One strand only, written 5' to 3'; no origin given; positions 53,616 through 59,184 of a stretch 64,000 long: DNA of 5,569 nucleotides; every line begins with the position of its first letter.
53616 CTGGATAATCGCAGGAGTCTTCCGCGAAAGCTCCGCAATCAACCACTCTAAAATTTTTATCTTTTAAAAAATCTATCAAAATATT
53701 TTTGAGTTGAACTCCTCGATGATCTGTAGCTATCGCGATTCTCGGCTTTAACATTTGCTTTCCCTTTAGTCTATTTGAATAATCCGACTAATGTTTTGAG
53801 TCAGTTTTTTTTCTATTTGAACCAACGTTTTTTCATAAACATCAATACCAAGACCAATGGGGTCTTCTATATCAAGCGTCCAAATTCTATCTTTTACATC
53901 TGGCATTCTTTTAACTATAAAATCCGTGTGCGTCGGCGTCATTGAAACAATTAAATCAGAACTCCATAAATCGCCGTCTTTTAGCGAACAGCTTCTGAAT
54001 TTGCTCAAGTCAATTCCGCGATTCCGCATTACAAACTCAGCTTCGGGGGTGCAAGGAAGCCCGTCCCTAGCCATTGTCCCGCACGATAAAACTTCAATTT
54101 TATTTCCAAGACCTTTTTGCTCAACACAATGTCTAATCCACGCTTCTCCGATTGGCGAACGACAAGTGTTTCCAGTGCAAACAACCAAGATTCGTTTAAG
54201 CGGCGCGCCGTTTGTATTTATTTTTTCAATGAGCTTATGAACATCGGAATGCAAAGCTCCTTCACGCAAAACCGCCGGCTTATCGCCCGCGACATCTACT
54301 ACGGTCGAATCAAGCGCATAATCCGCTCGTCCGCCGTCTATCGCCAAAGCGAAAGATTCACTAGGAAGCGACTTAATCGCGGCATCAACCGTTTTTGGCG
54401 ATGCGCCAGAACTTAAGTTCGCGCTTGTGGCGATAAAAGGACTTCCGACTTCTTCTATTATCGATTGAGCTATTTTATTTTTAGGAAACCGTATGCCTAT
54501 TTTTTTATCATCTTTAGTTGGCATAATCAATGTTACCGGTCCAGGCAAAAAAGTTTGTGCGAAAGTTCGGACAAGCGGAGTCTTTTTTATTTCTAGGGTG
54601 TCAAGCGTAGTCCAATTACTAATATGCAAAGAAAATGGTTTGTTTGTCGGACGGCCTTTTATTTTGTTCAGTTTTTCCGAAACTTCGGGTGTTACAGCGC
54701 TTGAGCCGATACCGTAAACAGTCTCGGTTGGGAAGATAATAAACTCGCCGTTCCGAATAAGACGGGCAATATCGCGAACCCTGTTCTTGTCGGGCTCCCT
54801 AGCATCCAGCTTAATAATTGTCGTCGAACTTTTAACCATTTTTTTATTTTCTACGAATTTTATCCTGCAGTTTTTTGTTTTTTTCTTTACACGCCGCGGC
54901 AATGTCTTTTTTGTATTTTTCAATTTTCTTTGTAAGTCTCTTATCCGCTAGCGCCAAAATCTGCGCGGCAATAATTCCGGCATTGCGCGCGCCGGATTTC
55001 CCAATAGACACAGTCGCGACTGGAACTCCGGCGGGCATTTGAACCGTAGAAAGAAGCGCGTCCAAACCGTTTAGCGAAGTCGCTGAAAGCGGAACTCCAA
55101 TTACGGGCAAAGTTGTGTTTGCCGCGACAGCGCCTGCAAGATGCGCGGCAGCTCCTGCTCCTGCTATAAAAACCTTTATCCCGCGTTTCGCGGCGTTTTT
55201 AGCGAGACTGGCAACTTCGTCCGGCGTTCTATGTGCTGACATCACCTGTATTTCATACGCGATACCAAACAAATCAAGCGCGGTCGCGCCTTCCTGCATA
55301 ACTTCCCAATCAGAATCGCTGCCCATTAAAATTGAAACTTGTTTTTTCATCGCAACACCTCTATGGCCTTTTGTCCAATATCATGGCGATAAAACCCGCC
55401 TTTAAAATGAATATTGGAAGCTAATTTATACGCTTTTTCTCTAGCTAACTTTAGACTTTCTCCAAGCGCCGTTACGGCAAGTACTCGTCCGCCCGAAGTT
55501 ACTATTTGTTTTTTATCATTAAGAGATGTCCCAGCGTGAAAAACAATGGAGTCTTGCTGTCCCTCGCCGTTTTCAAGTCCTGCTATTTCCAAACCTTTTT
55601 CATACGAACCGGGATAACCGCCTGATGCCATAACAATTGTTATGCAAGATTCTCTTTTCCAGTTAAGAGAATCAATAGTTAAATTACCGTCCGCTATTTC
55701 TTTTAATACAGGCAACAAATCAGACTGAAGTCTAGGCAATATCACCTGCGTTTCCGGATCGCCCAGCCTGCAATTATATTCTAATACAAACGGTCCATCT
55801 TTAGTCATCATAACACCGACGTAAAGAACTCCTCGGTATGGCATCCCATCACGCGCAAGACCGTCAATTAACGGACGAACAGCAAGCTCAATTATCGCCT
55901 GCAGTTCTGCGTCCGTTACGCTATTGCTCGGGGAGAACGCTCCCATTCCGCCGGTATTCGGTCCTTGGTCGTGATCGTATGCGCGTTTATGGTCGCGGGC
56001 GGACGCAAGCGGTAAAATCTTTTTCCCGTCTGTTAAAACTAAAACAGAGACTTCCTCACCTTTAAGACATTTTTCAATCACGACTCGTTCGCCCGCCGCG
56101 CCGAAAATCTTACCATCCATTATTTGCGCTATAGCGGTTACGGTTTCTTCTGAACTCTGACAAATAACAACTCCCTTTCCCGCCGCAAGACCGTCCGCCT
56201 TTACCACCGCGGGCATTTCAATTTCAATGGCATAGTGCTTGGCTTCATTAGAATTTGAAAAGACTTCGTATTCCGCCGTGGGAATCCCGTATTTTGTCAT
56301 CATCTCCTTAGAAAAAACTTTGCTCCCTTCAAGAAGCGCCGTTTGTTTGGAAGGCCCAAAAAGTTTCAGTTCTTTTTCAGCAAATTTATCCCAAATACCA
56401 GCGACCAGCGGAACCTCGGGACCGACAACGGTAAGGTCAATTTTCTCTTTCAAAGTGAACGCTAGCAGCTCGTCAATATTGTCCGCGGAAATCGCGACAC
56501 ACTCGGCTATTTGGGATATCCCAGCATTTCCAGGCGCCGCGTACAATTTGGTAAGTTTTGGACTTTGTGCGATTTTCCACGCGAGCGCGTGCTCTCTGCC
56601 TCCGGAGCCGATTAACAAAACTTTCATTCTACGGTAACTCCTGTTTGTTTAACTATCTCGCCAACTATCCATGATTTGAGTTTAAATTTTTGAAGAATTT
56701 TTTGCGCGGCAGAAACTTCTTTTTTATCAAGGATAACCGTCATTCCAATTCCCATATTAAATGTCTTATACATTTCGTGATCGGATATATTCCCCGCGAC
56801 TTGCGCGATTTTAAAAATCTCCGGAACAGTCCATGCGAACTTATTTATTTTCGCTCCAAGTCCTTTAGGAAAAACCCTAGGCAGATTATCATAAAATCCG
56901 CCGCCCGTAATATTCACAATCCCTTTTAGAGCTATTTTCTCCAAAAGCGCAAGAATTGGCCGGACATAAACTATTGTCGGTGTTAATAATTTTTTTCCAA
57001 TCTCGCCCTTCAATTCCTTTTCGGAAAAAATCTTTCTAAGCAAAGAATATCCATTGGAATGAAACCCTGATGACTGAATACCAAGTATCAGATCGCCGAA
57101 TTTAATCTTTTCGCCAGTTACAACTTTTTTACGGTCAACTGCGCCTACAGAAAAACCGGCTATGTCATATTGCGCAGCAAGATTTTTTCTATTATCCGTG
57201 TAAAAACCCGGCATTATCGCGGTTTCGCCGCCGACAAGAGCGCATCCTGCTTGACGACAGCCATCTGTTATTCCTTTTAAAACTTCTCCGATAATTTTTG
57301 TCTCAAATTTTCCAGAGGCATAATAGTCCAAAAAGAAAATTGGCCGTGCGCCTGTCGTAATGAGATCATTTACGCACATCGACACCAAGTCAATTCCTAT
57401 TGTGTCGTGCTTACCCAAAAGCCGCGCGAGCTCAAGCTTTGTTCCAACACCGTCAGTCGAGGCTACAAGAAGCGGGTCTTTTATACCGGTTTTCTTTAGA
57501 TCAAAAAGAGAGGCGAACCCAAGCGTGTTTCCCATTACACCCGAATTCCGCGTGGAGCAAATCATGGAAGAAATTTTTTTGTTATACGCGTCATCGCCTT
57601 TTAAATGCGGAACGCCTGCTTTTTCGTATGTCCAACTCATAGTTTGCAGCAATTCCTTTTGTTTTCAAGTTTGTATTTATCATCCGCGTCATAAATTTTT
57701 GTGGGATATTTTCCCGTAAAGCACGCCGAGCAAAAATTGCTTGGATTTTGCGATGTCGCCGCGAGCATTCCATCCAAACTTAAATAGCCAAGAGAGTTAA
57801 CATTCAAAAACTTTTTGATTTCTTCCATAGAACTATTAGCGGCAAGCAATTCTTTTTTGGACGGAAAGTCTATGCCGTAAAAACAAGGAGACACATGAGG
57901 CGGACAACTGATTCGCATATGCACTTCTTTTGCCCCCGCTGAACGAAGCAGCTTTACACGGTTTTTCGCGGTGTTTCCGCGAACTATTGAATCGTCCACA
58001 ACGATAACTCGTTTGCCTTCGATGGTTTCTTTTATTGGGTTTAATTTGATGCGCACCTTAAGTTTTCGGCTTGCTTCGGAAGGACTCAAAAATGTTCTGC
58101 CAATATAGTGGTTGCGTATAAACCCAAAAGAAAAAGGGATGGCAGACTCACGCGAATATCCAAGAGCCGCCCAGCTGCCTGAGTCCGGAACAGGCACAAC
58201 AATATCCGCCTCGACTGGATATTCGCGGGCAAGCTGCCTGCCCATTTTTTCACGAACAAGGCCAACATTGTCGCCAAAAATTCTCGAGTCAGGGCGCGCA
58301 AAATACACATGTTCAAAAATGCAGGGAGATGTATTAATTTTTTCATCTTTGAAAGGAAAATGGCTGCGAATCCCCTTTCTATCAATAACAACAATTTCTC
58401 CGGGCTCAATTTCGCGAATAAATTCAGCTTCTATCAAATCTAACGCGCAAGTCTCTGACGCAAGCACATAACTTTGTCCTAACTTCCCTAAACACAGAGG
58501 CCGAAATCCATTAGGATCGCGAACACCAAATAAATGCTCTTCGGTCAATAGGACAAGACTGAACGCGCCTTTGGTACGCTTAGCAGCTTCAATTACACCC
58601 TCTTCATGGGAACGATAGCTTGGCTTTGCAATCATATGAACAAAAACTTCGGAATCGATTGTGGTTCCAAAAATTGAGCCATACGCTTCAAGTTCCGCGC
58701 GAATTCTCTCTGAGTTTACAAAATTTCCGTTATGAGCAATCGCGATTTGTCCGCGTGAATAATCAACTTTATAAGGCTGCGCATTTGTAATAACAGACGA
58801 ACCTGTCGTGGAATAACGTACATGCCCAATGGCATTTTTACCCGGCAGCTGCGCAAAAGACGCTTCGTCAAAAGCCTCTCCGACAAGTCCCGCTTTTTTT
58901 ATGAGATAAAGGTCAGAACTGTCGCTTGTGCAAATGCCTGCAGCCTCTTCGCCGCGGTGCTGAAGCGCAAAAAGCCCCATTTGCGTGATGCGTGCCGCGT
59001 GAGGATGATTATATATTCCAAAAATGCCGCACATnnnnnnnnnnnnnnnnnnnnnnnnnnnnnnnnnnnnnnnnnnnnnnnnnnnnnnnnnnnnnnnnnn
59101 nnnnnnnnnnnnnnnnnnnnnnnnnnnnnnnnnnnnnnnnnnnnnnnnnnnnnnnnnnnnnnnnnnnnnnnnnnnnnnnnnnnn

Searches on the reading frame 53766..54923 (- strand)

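Call 81: search_protein_families(library=pfam, proteins=[window:53766-54923:-], max_evalue=0.001)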
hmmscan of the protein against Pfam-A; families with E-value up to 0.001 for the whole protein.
window:53766-54923:- (385 aa): 2 families
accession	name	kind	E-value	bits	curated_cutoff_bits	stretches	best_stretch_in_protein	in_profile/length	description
PF01300.24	Sua5_yciO_yrdC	-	7.1e-43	146.6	25.1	1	55-222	2-178/178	Telomere recombination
PF01451.26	LMWPc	-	2.8e-24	86.4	23.2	1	245-376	1-142/144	Low molecular weight phosphotyrosine protein phosphatase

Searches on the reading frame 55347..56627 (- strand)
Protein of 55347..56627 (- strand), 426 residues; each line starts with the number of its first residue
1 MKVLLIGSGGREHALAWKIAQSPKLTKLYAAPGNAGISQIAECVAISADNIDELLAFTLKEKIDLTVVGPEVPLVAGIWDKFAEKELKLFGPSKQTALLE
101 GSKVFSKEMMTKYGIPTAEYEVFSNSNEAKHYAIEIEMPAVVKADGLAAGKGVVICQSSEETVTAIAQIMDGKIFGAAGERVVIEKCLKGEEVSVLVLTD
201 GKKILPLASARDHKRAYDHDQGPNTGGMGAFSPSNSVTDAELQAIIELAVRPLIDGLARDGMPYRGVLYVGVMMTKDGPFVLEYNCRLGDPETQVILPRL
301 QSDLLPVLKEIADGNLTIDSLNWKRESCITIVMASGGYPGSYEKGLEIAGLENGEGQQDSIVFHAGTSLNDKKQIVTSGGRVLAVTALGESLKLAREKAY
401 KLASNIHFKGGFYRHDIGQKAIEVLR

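Call 81: search_protein_families(library=pfam, proteins=[window:55347-56627:-], max_evalue=0.001)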
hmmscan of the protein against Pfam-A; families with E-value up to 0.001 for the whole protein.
window:55347-56627:- (426 aa): 9 families
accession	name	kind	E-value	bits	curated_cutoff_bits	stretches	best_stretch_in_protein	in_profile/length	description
PF01071.24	GARS_A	-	1.8e-76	256.8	27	1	101-293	1-194/194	Phosphoribosylglycinamide synthetase, ATP-grasp (A) domain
PF02844.21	GARS_N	-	1.9e-39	134.9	29.5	1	1-100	1-100/100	Phosphoribosylglycinamide synthetase, N domain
PF02843.22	GARS_C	-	1.8e-33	115.1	34.8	1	329-420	2-92/92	Phosphoribosylglycinamide synthetase, C domain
PF07478.18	Dala_Dala_lig_C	-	1.9e-08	34.5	24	1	110-282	2-169/204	D-ala D-ala ligase C-terminus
PF02786.22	CPSase_L_D2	-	4.3e-08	33.4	19.8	1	103-251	2-147/211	Carbamoyl-phosphate synthase L chain, ATP binding domain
PF02655.19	ATP-grasp_3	-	6.3e-08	33.3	23.2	1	134-288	28-157/160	ATP-grasp domain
PF02222.28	ATP-grasp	-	1.9e-07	31.3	27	1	109-198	2-87/179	ATP-grasp domain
PF08442.15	ATP-grasp_2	-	1.4e-05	25.3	29.5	1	106-185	7-98/202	ATP-grasp domain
PF13549.11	ATP-grasp_5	-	7.7e-05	22.6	27.6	1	105-199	14-118/221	ATP-grasp domain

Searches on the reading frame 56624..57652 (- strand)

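Call 81: search_protein_families(library=pfam, proteins=[window:56624-57652:-], max_evalue=0.001)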
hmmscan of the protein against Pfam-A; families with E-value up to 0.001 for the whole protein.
window:56624-57652:- (342 aa): 2 families
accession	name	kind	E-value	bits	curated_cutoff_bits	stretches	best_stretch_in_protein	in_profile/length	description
PF02769.27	AIRS_C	-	7.6e-29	101.3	23.1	1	186-341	3-153/156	AIR synthase related protein, C-terminal domain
PF00586.29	AIRS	-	4.9e-22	78.9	24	1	61-170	14-110/112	AIR synthase related protein, N-terminal domain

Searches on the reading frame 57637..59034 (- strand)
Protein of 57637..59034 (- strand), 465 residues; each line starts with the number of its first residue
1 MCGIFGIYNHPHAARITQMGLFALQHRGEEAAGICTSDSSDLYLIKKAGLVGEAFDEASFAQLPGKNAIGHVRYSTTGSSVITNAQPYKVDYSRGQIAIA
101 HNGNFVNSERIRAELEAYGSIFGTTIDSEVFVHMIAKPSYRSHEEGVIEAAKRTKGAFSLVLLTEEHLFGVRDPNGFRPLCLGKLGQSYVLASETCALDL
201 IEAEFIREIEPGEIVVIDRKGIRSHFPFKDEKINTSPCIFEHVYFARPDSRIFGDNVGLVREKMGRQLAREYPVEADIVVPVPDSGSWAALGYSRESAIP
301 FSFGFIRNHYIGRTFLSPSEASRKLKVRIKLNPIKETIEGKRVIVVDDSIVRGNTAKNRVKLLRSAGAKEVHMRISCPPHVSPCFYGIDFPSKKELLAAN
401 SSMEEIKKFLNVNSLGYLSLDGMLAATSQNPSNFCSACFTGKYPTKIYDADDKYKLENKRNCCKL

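Call 81: search_protein_families(library=pfam, proteins=[window:57637-59034:-], max_evalue=0.001)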
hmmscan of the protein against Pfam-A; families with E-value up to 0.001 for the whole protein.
window:57637-59034:- (465 aa): 4 families
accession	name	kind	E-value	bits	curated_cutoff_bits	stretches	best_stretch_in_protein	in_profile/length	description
PF13537.11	GATase_7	-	6.7e-18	65.3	25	1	81-198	9-121/123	Glutamine amidotransferase domain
PF13522.11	GATase_6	-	5.8e-17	62.4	27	1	65-194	10-130/130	Glutamine amidotransferase domain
PF00156.33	Pribosyltran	-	5.3e-07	29.5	26.3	1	266-374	20-121/158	Phosphoribosyl transferase domain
PF13230.11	GATase_4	-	6.5e-06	25.7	23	1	65-135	71-138/272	Glutamine amidotransferases class-II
